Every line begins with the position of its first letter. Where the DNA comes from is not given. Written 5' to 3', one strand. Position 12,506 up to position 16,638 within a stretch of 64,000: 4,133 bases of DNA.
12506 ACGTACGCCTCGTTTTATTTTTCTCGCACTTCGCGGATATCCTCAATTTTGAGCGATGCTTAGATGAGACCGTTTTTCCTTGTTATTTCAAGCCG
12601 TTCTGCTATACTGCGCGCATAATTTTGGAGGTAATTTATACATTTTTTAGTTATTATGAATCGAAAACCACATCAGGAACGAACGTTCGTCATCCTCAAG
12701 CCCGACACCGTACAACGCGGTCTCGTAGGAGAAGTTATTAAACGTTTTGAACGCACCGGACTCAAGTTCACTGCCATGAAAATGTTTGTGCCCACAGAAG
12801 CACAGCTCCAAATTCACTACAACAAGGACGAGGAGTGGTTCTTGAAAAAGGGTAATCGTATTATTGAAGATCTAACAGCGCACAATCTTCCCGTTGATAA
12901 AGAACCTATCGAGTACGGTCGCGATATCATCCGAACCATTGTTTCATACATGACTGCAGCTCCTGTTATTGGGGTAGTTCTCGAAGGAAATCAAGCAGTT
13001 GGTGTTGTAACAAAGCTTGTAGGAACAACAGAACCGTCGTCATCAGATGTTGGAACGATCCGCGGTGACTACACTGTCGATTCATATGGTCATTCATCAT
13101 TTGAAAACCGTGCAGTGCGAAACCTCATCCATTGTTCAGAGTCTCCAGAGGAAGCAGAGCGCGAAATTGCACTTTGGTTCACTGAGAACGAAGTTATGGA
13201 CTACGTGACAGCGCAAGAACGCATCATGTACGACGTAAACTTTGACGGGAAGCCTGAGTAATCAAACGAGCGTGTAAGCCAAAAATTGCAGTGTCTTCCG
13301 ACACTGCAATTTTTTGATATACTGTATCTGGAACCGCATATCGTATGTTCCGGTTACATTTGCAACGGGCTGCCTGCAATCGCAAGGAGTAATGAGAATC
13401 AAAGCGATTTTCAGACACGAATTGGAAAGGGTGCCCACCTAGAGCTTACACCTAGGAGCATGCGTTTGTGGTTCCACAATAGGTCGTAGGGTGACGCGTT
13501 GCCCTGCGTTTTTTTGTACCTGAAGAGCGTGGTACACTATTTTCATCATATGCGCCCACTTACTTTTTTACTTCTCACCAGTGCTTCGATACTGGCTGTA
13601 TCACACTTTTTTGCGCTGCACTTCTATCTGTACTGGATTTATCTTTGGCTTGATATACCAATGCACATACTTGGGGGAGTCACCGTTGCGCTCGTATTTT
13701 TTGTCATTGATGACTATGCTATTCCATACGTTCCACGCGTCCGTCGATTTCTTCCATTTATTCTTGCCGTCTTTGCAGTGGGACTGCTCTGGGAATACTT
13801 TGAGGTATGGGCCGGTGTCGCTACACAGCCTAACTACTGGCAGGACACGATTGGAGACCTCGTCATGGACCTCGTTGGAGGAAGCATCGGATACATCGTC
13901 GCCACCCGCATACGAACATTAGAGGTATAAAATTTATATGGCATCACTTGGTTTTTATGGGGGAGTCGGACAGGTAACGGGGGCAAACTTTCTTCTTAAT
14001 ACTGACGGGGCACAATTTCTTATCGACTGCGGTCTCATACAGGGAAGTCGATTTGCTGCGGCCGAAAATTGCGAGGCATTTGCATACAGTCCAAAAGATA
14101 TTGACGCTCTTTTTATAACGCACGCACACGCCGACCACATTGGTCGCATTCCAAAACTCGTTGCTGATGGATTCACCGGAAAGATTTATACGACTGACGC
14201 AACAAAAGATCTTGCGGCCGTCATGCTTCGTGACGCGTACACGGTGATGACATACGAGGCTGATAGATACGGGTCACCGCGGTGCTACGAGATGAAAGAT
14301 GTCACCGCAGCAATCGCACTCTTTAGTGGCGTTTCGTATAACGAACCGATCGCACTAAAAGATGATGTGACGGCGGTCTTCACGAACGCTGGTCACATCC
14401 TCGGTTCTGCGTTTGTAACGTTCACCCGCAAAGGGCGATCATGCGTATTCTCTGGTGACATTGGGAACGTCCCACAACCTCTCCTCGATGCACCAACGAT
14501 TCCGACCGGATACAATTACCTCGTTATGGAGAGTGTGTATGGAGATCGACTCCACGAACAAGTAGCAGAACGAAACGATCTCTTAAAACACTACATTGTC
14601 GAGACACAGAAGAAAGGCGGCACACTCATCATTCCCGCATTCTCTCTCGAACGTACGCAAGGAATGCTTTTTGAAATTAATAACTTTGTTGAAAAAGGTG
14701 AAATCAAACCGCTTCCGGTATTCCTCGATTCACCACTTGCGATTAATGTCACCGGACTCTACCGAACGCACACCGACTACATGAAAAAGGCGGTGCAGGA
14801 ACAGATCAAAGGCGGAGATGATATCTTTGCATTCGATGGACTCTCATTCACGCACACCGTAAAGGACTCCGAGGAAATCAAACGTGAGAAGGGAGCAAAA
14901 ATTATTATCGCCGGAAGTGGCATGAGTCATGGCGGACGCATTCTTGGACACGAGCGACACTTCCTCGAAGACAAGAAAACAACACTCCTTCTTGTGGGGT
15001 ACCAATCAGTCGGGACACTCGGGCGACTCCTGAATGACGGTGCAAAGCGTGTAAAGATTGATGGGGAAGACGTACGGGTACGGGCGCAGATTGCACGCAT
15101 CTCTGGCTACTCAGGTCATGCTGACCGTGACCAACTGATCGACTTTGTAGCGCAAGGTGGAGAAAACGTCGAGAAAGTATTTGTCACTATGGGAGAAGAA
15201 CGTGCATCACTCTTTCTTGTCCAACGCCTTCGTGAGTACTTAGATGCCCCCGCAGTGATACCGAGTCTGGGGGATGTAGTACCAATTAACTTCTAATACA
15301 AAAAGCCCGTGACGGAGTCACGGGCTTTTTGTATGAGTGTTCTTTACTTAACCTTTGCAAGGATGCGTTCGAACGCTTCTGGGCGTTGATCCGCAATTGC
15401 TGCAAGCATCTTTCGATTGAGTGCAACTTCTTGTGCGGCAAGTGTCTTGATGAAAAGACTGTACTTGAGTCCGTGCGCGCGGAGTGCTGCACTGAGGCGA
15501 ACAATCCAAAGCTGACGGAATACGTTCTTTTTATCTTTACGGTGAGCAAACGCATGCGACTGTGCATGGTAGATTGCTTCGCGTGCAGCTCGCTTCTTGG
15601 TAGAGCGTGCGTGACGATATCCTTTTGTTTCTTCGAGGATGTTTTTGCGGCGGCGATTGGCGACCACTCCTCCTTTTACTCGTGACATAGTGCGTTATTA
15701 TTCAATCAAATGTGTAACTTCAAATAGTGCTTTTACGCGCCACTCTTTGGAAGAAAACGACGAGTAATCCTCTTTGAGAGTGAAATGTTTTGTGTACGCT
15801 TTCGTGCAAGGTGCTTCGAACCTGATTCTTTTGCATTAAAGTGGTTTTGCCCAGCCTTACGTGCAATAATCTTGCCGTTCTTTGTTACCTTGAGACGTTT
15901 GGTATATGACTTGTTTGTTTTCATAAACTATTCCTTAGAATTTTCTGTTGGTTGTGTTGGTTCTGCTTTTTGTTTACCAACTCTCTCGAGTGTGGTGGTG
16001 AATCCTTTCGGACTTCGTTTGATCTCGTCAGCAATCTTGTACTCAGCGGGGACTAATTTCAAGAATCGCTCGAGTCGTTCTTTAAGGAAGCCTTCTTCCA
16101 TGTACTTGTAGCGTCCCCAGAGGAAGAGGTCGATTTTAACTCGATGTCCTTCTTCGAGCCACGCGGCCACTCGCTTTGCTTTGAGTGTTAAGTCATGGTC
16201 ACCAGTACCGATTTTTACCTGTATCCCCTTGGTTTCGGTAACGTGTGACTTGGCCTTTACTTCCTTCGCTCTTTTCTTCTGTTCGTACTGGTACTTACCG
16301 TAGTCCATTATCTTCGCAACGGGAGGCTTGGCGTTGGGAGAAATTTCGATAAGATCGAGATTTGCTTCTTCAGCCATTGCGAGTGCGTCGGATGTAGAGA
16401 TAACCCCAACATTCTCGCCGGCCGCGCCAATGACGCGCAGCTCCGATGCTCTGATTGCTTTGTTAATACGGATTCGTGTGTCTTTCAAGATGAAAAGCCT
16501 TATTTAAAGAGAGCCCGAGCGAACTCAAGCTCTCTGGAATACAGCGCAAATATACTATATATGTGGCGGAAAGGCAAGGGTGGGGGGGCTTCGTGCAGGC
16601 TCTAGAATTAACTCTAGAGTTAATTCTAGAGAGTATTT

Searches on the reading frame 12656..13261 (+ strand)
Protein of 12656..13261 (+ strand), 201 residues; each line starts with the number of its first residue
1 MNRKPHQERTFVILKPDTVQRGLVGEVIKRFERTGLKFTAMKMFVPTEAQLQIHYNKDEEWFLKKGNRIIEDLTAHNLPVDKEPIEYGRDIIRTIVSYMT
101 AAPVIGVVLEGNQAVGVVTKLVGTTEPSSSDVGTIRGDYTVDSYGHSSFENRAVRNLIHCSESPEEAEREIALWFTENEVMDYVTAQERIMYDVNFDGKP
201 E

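Call 38: search_protein_families(library=pfam, proteins=[window:12656-13261:+])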
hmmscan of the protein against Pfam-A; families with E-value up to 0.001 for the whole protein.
window:12656-13261:+ (201 aa): 1 family
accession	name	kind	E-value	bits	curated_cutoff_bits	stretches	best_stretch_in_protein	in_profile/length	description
PF00334.24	NDK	-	3.5e-38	131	27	2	91-180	56-135/135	Nucleoside diphosphate kinase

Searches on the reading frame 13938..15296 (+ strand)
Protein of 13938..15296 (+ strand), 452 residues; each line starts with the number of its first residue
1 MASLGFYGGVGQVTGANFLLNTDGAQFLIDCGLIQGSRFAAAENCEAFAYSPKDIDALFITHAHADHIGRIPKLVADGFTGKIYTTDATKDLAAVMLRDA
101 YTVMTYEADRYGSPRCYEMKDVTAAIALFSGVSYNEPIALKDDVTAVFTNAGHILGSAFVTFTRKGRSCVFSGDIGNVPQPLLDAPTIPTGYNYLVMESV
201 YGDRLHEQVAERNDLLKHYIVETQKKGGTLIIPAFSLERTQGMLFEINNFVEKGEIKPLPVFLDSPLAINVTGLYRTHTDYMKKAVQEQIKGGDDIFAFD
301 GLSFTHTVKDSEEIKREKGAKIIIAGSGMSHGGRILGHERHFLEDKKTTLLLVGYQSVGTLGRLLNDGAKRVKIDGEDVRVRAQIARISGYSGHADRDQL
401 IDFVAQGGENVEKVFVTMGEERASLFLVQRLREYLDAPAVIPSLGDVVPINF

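Call 38: search_protein_families(library=pfam, proteins=[window:13938-15296:+])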
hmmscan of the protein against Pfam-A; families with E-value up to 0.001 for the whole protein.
window:13938-15296:+ (452 aa): 6 families
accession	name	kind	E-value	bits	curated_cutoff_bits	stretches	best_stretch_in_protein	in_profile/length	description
PF10996.14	Beta-Casp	-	2.3e-31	109.2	27.7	1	240-364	1-119/120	Beta-Casp domain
PF16661.11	Lactamase_B_6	-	9.1e-13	48.4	27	1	19-174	1-161/193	Metallo-beta-lactamase superfamily domain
PF00753.33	Lactamase_B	-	3e-12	47.3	22.7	1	17-194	8-175/196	Metallo-beta-lactamase superfamily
PF07521.17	RMMBL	-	7.7e-11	42.3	21.6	1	378-442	1-63/63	Zn-dependent metallo-hydrolase RNA specificity domain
PF12706.13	Lactamase_B_2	-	1.7e-08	34.8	27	1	27-180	3-148/200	Beta-lactamase superfamily domain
PF23023.1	Anti-Pycsar_Apyc1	-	0.00033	20.7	50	1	16-73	21-72/250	Anti-Pycsar protein Apyc1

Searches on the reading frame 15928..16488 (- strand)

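Call 14: search_protein_families(library=pfam, proteins=[window:15928-16488:-])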
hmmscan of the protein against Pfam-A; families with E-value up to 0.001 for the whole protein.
window:15928-16488:- (186 aa): 2 families
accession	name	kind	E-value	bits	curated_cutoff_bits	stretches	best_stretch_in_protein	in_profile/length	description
PF05198.21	IF3_N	-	4.4e-33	113.7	26.9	1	8-76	1-69/70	Translation initiation factor IF-3, N-terminal domain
PF00707.27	IF3_C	-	5.2e-10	39.6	34.8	1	85-161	2-77/86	Translation initiation factor IF-3, C-terminal domain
